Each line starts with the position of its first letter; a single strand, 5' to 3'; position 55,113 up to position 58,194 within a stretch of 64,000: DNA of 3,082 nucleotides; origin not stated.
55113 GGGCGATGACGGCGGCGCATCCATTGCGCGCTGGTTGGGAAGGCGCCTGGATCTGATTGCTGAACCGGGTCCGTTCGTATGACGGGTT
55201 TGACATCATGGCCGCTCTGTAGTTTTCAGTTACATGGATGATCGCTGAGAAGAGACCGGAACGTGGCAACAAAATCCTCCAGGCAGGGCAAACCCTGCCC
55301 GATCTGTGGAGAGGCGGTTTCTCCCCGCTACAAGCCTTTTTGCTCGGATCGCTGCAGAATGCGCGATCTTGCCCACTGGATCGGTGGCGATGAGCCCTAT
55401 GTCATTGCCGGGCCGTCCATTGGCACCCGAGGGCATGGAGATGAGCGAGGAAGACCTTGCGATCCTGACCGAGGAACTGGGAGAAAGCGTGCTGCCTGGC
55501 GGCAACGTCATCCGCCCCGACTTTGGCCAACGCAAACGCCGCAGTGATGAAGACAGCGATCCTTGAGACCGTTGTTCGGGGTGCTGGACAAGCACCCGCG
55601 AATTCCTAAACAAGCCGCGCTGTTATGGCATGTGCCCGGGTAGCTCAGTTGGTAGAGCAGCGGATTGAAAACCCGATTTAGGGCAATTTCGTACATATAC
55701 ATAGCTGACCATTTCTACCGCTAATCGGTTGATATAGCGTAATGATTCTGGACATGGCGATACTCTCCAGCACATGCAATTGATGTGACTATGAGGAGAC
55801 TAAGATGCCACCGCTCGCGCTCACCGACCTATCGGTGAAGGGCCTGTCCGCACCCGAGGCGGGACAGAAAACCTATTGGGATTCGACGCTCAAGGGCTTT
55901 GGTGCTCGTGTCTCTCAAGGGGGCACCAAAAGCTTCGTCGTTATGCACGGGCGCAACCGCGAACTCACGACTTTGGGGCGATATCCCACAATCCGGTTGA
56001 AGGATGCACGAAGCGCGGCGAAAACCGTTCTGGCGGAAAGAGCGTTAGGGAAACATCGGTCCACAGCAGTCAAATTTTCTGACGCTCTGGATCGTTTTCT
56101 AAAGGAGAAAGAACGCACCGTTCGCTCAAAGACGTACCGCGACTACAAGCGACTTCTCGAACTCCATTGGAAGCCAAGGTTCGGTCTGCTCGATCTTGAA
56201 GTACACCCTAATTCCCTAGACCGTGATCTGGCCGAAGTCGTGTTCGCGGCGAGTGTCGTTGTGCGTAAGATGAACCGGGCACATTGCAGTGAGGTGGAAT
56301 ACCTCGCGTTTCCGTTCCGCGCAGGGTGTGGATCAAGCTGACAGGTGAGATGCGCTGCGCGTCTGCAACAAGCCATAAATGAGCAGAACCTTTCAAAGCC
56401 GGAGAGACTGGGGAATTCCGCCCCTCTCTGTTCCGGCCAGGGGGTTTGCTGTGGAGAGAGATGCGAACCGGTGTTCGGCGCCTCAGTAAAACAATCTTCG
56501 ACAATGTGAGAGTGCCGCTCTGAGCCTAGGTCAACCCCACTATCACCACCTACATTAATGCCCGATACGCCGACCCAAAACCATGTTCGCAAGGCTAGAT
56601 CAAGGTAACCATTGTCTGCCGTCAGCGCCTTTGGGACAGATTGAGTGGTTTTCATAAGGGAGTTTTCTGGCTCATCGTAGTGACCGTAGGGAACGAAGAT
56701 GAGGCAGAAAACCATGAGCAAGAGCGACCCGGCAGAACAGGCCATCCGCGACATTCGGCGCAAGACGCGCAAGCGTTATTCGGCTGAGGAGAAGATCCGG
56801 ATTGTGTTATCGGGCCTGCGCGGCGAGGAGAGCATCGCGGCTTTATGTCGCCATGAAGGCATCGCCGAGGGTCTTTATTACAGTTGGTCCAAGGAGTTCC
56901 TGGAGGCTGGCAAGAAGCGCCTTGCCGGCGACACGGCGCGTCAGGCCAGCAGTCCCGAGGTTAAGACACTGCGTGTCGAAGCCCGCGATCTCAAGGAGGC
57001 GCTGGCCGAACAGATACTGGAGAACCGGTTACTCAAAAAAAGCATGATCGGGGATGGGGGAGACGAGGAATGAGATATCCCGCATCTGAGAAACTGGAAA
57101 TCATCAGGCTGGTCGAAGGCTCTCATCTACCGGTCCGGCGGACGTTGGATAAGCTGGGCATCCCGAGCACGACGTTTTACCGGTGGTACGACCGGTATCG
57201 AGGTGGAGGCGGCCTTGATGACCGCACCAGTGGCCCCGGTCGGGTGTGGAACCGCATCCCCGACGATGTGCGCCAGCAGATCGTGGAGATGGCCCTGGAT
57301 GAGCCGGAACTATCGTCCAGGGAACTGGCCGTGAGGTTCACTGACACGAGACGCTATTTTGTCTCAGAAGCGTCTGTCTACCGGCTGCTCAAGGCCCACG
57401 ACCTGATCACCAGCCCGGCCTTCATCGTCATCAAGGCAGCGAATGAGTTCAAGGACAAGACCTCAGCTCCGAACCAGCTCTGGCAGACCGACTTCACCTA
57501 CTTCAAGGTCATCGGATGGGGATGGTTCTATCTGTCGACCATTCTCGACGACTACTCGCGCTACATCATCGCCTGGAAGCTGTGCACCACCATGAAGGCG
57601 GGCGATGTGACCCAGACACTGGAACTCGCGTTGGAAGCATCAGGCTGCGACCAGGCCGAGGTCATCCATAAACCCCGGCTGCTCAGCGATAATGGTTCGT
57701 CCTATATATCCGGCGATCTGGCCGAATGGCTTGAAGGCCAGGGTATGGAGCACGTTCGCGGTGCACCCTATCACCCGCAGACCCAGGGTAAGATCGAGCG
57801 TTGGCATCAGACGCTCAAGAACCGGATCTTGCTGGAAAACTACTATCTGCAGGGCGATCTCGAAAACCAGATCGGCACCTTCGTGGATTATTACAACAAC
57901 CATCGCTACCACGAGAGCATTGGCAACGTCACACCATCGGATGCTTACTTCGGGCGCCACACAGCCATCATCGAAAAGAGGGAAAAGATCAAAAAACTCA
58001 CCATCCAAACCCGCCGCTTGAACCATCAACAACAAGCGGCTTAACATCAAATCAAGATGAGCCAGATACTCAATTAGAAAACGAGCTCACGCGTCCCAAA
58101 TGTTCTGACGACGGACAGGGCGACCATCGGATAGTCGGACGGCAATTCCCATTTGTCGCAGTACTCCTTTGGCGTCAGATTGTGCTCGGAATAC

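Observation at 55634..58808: Degraded integrative element at tRNA-Phe: duplicated 5' half of the tRNA, integrase stump, IS3 insertion and a MucR-like regulator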

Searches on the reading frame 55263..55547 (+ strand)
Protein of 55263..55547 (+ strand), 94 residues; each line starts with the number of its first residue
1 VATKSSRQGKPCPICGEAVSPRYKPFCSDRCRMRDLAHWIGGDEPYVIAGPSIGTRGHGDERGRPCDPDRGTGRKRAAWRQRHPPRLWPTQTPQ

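Call 6: search_protein_families(library=pfam, proteins=[window:55263-55547:+], max_evalue=0.01)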
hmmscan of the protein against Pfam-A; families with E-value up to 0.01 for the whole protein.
window:55263-55547:+ (94 aa): 2 families
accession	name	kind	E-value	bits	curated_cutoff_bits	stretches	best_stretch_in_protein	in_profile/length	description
PF03884.20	YacG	-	5.8e-11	42.4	25.5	1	11-52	2-45/52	DNA gyrase inhibitor YacG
PF09889.16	DUF2116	-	0.00044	20.6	26.8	1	11-34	5-27/59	Probable treble clef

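Call 16: find_encoding_contigs(protein=window:55263-55547:+, flank=10000, max_places=10)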
Protein window:55263-55547:+ (94 aa): no gene with exactly this product is on record in the collection.

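Call 17: find_encoding_contigs(protein=window:55266-55547:+, flank=10000, max_places=10)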
Protein window:55266-55547:+ (93 aa): no gene with exactly this product is on record in the collection.

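Call 19: find_homologous_proteins(query=window:55266-55547:+)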
Query window:55266-55547:+ (93 aa): 17 proteins with E <= 0.001 among 18 candidates.
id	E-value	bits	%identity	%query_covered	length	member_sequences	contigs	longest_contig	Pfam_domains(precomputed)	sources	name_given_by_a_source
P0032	3.5e-21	93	74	58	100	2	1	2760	PF03884.21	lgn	-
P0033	6.7e-20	89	77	52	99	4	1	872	PF03884.21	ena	-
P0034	8.9e-19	86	77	52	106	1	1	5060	PF03884.21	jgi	-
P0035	2.9e-18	84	77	51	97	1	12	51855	PF03884.21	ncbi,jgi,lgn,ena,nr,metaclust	ncbi:MAG: DNA gyrase inhibitor YacG [Rhodospirillaceae bacterium]|jgi:uncharacterized protein|nr:DNA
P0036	5.3e-17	80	70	51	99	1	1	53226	PF03884.21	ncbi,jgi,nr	ncbi:MAG: DNA gyrase inhibitor YacG [Rhodospirillales bacterium]|nr:DNA gyrase inhibitor YacG [Rhodo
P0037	2.7e-16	78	64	60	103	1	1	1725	PF03884.21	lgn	-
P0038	7.0e-16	76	61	60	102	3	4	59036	PF03884.21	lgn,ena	-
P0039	3.7e-15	74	74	45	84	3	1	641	PF03884.21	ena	-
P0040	4.5e-15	74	65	53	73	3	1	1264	PF03884.21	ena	-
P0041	5.6e-15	73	69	52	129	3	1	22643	PF03884.21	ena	-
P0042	1.0e-14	73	61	60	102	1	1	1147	PF03884.21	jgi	jgi:endogenous inhibitor of DNA gyrase (YacG/DUF329 family)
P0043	1.1e-14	72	71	45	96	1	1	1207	PF03884.21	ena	-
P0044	4.4e-14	71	65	55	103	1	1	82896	PF03884.21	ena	-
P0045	7.8e-14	70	69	45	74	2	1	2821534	PF03884.21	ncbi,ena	-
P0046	3.0e-9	55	57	53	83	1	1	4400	PF03884.21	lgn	-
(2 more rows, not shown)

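Call 21: find_encoding_contigs(protein=P0035, flank=8000, max_places=3)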
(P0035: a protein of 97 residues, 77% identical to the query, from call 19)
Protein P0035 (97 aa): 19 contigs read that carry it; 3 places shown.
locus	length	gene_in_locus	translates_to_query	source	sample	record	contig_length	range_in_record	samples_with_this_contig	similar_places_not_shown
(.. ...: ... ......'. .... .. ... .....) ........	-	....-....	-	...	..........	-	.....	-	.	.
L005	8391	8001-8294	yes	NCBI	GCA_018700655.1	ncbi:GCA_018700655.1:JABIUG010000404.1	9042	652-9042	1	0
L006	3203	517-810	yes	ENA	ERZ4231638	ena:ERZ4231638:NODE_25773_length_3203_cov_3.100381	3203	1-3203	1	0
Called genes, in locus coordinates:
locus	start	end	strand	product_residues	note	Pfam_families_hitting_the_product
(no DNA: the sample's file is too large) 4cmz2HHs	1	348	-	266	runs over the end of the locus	-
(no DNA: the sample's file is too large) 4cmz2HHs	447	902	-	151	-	PF13181:TPR_8 (faint), PF00515:TPR_1, PF07719:TPR_2 (weak), PF13424:TPR_12 (weak), PF13432:TPR_16 (weak), PF13414:TPR_11, PF13371:TPR_9, PF00515:TPR_1 (weak), +3 more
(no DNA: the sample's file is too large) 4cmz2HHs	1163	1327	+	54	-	-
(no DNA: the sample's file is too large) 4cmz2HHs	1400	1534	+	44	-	-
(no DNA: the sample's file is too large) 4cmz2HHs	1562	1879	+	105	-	-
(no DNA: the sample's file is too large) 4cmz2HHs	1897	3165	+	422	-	PF00275:EPSP_synthase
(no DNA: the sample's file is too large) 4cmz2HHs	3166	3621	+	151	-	PF11164:DUF2948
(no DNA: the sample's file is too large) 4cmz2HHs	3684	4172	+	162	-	PF06793:UPF0262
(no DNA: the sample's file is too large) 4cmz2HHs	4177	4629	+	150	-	PF01451:LMWPc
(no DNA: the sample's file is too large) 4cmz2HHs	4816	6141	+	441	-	PF00515:TPR_1 (faint), PF07719:TPR_2 (faint), PF13174:TPR_6 (faint), PF13181:TPR_8 (faint), PF13428:TPR_14 (faint), PF13432:TPR_16 (faint), PF14559:TPR_19 (faint), PF06325:PrmA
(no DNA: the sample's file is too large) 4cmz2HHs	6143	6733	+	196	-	PF02545:Maf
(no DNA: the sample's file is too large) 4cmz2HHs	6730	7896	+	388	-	PF00575:S1 (weak), PF10150:RNase_E_G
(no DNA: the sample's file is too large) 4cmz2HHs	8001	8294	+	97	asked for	PF03884:YacG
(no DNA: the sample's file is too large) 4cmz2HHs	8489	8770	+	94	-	?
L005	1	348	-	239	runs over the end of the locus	-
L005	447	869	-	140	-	PF13181:TPR_8 (faint), PF13374:TPR_10 (faint), PF13424:TPR_12 (weak), PF00515:TPR_1, PF07719:TPR_2 (weak), PF13414:TPR_11, PF13371:TPR_9, PF00515:TPR_1 (weak), +3 more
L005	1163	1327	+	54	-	-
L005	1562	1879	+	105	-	-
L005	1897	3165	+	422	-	PF00275:EPSP_synthase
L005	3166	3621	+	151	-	PF11164:DUF2948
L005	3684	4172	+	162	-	PF06793:UPF0262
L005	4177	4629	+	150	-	PF01451:LMWPc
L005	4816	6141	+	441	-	PF00515:TPR_1 (faint), PF07719:TPR_2 (faint), PF13174:TPR_6 (faint), PF13181:TPR_8 (faint), PF13428:TPR_14 (faint), PF13432:TPR_16 (faint), PF14559:TPR_19 (faint), PF06325:PrmA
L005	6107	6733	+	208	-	PF02545:Maf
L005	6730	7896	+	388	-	PF00575:S1 (weak), PF10150:RNase_E_G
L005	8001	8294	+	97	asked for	PF03884:YacG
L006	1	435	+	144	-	?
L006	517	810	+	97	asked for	PF03884:YacG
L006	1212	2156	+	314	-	PF00589:Phage_integrase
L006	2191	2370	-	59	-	-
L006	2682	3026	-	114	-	-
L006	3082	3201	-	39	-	?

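Call 22: find_encoding_contigs(protein=P0036, flank=8000, max_places=2)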
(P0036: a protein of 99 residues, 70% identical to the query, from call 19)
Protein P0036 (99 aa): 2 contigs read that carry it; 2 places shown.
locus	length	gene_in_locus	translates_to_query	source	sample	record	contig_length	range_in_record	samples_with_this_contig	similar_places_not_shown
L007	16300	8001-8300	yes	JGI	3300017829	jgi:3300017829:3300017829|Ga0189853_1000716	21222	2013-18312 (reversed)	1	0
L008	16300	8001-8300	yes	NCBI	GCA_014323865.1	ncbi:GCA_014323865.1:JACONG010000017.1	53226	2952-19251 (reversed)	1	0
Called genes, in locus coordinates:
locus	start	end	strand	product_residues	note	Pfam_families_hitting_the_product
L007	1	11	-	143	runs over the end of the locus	PF08937:ThsB_TIR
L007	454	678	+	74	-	-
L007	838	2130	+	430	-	PF00275:EPSP_synthase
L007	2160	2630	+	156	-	PF11164:DUF2948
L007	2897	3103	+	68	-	-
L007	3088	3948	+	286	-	-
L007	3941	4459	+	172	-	PF01850:PIN (weak)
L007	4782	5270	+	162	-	PF06793:UPF0262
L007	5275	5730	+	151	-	PF01451:LMWPc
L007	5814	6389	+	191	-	PF02545:Maf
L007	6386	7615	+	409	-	PF00575:S1 (weak), PF10150:RNase_E_G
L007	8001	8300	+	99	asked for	PF03884:YacG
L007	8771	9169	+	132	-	-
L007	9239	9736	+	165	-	PF08937:ThsB_TIR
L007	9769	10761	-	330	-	PF03372:Exo_endo_phos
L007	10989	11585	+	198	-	-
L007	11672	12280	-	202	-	-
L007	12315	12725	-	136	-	-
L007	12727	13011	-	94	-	-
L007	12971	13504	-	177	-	-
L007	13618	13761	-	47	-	-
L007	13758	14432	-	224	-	-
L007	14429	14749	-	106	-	-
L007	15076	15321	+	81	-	PF12161:HsdM_N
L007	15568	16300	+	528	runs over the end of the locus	PF02384:N6_Mtase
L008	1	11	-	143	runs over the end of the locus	PF08937:ThsB_TIR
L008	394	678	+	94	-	-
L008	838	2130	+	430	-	PF00275:EPSP_synthase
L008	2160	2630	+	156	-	PF11164:DUF2948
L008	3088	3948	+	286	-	-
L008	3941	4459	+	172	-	PF01850:PIN (weak)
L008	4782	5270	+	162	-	PF06793:UPF0262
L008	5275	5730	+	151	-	PF01451:LMWPc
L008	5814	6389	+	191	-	PF02545:Maf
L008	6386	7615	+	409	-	PF00575:S1 (weak), PF10150:RNase_E_G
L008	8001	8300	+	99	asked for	PF03884:YacG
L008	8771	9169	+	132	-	-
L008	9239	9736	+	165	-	PF08937:ThsB_TIR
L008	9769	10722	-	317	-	PF03372:Exo_endo_phos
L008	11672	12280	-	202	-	-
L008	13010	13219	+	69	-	-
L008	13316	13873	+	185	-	PF12161:HsdM_N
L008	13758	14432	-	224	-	-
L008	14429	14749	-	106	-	-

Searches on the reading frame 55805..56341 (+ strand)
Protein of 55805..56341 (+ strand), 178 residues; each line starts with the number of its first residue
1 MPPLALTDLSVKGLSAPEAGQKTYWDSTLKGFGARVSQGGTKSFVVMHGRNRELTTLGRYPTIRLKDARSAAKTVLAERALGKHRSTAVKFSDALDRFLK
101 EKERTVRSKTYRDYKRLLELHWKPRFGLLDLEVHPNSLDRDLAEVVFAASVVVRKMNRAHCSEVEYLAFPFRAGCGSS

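Call 6: search_protein_families(library=pfam, proteins=[window:55805-56341:+], max_evalue=0.01)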
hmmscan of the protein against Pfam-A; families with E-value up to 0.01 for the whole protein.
window:55805-56341:+ (178 aa): 2 families
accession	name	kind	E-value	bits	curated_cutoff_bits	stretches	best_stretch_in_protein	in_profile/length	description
PF13356.12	Arm-DNA-bind_3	-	8.6e-12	45.5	27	1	6-84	1-75/83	Arm DNA-binding domain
PF14659.12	Phage_int_SAM_3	-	9.5e-06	26.2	22.6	1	91-131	2-42/58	Phage integrase, N-terminal SAM-like domain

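Call 66: search_protein_families(library=phrogs, proteins=[window:55805-56341:+], max_evalue=0.1)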
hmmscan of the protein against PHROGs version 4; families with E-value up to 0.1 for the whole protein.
window:55805-56341:+ (178 aa): 3 families
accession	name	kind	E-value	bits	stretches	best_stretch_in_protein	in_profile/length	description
phrog_1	-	integration and excision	5.8e-09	36.7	1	5-141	92-211/611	integrase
phrog_3423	-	unknown function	7.2e-06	27.1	1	5-85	7-86/157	-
phrog_23783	-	integration and excision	0.009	17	1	66-135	40-107/162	integrase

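Call 81: search_protein_families(library=ncbifam, proteins=[window:55805-56341:+], max_evalue=0.001)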
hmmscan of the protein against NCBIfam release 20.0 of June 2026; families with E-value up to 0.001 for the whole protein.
window:55805-56341:+ (178 aa): 0 families

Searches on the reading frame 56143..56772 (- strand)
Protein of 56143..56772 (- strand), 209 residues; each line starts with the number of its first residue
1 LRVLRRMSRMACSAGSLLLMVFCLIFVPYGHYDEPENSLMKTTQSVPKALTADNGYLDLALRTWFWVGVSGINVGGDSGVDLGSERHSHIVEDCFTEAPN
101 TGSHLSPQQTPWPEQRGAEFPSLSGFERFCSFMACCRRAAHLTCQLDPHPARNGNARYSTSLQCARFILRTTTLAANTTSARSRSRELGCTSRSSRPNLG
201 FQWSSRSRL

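Call 6: search_protein_families(library=pfam, proteins=[window:56143-56772:-], max_evalue=0.01)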
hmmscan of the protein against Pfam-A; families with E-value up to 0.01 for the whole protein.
window:56143-56772:- (209 aa): 0 families

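Call 66: search_protein_families(library=phrogs, proteins=[window:56143-56772:-], max_evalue=0.1)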
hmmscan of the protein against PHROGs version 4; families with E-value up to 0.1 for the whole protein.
window:56143-56772:- (209 aa): 0 families

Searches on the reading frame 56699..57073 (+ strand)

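Call 6: search_protein_families(library=pfam, proteins=[window:56699-57073:+], max_evalue=0.01)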
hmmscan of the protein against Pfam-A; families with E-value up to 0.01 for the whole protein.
window:56699-57073:+ (124 aa): 2 families
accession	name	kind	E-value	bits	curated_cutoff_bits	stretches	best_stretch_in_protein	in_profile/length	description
PF01527.26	HTH_Tnp_1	-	7.8e-11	42.5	24.1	1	22-102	2-74/75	Transposase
PF13518.12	HTH_28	-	0.0014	19.1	25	1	31-75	1-44/52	Helix-turn-helix domain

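Call 81: search_protein_families(library=ncbifam, proteins=[window:56699-57073:+], max_evalue=0.001)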
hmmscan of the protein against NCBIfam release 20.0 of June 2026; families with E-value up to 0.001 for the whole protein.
window:56699-57073:+ (124 aa): 4 families
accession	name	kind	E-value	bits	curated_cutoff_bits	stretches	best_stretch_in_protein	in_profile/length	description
NF033516.0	transpos_IS3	equivalog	1.9e-10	40.5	160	1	30-115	1-81/369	IS3 family transposase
NF047595.1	IS66_ISRel24_TnpA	equivalog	3.7e-08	34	74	1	24-78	2-47/113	IS66-like element accessory protein TnpA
NF038385.1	IS66_access_TnpA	equivalog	8.4e-06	25.5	150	1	7-68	69-130/190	IS66-like element accessory protein TnpA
NF006928.0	PRK09413.1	subfamily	1.8e-05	25.2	229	1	22-115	8-100/121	IS2 repressor TnpA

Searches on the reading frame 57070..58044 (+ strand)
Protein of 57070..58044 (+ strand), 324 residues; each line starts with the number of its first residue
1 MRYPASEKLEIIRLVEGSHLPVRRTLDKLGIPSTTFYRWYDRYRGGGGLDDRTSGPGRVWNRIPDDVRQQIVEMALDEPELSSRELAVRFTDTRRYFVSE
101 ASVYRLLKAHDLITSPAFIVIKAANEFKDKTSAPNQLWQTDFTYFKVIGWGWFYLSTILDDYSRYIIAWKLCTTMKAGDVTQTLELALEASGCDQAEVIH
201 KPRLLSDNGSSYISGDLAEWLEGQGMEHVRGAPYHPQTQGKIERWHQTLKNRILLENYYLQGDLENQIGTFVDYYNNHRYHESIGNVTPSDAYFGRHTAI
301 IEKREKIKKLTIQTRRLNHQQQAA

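Call 6: search_protein_families(library=pfam, proteins=[window:57070-58044:+], max_evalue=0.01)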
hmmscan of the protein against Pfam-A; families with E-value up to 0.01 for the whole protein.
window:57070-58044:+ (324 aa): 8 families
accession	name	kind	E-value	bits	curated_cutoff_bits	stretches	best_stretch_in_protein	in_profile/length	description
PF00665.32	rve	-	4e-26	91.7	32.6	1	132-236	2-102/102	Integrase core domain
PF13565.12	HTH_32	-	1.9e-14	54.4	33.7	1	35-107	1-73/73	Homeodomain-like domain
PF13683.12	rve_3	-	7.4e-14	51.7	26.5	1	225-289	2-67/67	Integrase core domain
PF13384.12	HTH_23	-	2.8e-09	36.9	24.6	1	6-50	5-47/50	Homeodomain-like domain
PF13518.12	HTH_28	-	1.5e-07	31.8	25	1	7-52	1-47/52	Helix-turn-helix domain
PF13551.12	HTH_29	-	9.6e-05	22.8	28.1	1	10-69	3-64/64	Winged helix-turn helix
PF01527.26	HTH_Tnp_1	-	0.0003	21.4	24.1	1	2-50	6-54/75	Transposase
PF13333.12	rve_2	-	0.0046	17.5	22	0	263-290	22-49/56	Integrase core domain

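Call 81: search_protein_families(library=ncbifam, proteins=[window:57070-58044:+], max_evalue=0.001)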
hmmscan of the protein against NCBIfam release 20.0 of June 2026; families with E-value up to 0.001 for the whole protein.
window:57070-58044:+ (324 aa): 5 families
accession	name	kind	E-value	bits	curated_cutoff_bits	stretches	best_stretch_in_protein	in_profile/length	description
NF033577.2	transpos_IS481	equivalog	1.1e-58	199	224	1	8-293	2-284/284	IS481 family transposase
NF033516.0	transpos_IS3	equivalog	8.5e-56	189.8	160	2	65-291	133-367/369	IS3 family transposase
NF033545.0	transpos_IS630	equivalog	9.1e-13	48.3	100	1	11-112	5-110/299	IS630 family transposase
NF033594.2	transpos_ISNCY_2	equivalog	8.1e-07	28.5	250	1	11-255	2-252/368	ISNCY family transposase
NF033546.1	transpos_IS21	equivalog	3.6e-05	23.5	160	1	161-289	145-278/294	IS21 family transposase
